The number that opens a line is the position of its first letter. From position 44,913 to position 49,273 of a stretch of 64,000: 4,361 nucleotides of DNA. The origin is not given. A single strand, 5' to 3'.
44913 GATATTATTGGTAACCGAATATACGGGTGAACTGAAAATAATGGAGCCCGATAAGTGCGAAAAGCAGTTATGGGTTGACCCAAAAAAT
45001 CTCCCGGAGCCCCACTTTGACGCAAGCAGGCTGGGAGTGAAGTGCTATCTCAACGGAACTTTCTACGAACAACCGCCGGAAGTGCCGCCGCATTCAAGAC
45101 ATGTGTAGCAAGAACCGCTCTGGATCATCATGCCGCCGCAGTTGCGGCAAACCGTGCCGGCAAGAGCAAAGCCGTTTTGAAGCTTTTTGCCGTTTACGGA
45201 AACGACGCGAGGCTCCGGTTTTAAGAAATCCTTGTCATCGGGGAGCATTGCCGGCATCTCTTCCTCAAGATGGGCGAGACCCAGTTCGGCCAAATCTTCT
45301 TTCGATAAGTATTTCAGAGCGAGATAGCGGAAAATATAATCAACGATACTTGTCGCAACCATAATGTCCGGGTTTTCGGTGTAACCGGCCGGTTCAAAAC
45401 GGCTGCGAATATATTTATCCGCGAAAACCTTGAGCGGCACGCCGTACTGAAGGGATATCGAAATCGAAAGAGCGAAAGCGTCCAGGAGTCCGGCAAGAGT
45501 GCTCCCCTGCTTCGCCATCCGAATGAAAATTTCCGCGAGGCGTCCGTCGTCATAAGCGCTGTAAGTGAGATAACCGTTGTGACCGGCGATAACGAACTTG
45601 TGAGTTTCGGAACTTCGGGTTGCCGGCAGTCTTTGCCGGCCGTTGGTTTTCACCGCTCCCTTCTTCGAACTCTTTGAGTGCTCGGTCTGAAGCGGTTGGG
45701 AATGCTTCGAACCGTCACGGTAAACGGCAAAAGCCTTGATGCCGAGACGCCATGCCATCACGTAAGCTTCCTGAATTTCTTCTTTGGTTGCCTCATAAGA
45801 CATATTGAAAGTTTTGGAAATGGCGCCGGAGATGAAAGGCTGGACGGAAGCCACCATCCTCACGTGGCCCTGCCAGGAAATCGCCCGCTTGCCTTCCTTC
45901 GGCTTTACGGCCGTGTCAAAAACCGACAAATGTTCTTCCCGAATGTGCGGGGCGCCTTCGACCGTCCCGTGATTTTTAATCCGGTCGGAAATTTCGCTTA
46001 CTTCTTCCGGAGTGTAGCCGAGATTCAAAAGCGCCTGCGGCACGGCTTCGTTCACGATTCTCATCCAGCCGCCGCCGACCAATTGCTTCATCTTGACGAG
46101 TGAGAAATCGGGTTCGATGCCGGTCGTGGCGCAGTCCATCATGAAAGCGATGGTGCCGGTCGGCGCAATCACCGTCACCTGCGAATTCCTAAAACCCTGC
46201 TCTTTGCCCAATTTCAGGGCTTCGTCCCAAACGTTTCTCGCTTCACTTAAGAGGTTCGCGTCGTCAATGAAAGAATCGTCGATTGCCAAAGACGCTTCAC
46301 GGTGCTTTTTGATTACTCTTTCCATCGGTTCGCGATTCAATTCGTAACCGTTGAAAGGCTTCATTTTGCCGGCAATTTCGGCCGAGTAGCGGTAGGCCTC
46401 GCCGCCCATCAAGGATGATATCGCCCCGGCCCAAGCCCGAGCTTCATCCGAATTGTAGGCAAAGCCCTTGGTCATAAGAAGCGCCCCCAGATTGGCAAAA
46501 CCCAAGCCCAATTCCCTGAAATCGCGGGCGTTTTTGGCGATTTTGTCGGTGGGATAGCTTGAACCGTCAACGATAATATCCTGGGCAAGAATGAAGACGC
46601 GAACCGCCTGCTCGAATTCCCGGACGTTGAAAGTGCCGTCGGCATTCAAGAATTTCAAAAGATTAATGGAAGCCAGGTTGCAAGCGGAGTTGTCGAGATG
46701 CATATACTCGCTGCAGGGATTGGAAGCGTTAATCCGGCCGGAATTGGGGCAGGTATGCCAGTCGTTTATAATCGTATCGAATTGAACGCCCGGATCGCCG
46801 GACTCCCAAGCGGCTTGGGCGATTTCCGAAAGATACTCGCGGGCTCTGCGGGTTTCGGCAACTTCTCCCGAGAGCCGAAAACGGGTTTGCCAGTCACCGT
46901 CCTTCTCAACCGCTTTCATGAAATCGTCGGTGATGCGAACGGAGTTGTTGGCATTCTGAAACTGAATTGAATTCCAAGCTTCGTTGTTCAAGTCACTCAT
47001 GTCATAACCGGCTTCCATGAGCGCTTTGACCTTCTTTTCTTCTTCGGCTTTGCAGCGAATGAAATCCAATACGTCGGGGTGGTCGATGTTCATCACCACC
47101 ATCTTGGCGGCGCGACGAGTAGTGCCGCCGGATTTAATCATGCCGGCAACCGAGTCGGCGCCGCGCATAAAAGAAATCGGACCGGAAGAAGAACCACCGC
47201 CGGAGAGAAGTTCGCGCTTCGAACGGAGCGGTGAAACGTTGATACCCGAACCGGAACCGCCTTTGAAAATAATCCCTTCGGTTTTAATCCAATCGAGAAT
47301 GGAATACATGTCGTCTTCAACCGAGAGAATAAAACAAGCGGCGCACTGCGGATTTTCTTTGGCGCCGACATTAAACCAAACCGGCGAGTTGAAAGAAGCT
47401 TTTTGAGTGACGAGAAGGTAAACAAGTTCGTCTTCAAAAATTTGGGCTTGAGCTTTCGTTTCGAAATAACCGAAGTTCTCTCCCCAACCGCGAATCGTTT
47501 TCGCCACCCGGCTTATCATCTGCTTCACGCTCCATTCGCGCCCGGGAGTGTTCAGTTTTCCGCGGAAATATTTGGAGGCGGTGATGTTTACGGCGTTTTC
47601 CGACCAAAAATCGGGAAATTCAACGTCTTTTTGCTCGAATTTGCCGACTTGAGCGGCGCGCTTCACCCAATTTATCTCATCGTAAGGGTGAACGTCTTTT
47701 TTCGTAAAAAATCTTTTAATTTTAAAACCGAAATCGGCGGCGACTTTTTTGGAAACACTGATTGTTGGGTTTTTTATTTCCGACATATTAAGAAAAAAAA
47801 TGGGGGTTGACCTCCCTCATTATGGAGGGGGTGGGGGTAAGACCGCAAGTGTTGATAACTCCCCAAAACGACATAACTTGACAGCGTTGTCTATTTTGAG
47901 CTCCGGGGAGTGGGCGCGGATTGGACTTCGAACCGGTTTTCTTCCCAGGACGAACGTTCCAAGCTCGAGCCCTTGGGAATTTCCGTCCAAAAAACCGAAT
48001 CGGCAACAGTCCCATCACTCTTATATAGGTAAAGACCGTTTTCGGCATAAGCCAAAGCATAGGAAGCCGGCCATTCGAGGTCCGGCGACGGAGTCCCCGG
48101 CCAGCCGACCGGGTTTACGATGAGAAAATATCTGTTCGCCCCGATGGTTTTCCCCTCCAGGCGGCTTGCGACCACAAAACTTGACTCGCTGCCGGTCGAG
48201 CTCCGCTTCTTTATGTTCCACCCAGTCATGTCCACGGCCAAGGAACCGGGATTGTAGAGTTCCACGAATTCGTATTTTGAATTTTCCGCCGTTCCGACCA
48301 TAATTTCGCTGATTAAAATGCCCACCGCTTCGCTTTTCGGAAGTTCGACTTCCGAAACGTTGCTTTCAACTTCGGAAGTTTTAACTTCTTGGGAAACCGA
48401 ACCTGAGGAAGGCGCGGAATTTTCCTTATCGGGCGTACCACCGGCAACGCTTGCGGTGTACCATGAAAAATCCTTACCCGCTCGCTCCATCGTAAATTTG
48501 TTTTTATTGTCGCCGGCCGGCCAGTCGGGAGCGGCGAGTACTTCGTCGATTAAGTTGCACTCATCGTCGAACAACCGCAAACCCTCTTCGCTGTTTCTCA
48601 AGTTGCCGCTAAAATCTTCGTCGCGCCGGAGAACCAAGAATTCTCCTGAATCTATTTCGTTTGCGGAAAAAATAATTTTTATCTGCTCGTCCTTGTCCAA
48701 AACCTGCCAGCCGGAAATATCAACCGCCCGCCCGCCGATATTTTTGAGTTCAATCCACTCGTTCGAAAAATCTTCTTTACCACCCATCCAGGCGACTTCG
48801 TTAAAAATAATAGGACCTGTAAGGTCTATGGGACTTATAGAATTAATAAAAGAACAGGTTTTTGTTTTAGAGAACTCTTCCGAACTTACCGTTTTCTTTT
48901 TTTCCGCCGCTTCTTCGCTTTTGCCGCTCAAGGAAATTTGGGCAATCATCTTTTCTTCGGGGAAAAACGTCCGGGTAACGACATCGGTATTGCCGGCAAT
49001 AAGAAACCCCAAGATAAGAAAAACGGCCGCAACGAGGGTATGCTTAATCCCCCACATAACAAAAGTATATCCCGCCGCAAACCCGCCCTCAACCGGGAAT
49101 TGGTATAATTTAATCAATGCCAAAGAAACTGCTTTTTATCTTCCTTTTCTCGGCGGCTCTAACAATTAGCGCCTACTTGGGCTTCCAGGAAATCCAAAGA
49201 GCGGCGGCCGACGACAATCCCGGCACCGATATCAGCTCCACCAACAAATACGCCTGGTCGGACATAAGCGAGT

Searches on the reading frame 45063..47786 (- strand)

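Call 71: search_protein_families(library=pfam, proteins=[window:45063-47786:-], max_evalue=0.001)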
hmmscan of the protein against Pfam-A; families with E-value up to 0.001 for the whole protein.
window:45063-47786:- (907 aa): 4 families
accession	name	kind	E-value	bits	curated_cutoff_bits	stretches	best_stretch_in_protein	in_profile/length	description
PF02867.20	Ribonuc_red_lgC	-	3.8e-142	475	23.9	1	149-689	1-523/523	Ribonucleotide reductase, barrel domain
PF08471.15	Ribonuc_red_2_N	-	7.4e-20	71.5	27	1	50-128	6-103/103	Class II vitamin B12-dependent ribonucleotide reductase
PF12637.14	TSCPD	-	4.6e-09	36.9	22.8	1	737-823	13-85/88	TSCPD domain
PF00317.26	Ribonuc_red_lgN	-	0.00024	21.5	28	0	62-143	4-75/77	Ribonucleotide reductase, all-alpha domain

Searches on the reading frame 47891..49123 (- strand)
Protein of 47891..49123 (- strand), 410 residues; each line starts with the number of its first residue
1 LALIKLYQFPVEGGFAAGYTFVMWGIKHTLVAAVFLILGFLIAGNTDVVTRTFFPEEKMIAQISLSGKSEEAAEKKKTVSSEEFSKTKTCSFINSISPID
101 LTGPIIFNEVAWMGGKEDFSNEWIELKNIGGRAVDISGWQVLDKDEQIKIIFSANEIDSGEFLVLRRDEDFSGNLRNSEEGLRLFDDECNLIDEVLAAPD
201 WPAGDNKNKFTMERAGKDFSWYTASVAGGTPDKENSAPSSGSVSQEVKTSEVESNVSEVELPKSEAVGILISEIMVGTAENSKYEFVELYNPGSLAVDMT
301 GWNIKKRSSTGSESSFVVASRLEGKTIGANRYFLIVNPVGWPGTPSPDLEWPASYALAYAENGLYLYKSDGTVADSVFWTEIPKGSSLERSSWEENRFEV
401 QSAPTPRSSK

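Call 71: search_protein_families(library=pfam, proteins=[window:47891-49123:-], max_evalue=0.001)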
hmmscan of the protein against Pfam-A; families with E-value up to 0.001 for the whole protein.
window:47891-49123:- (410 aa): 1 family
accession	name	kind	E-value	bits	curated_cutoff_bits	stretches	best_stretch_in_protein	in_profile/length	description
PF00932.25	LTD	-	2.8e-27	95.7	34.3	2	264-380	3-108/109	Lamin Tail Domain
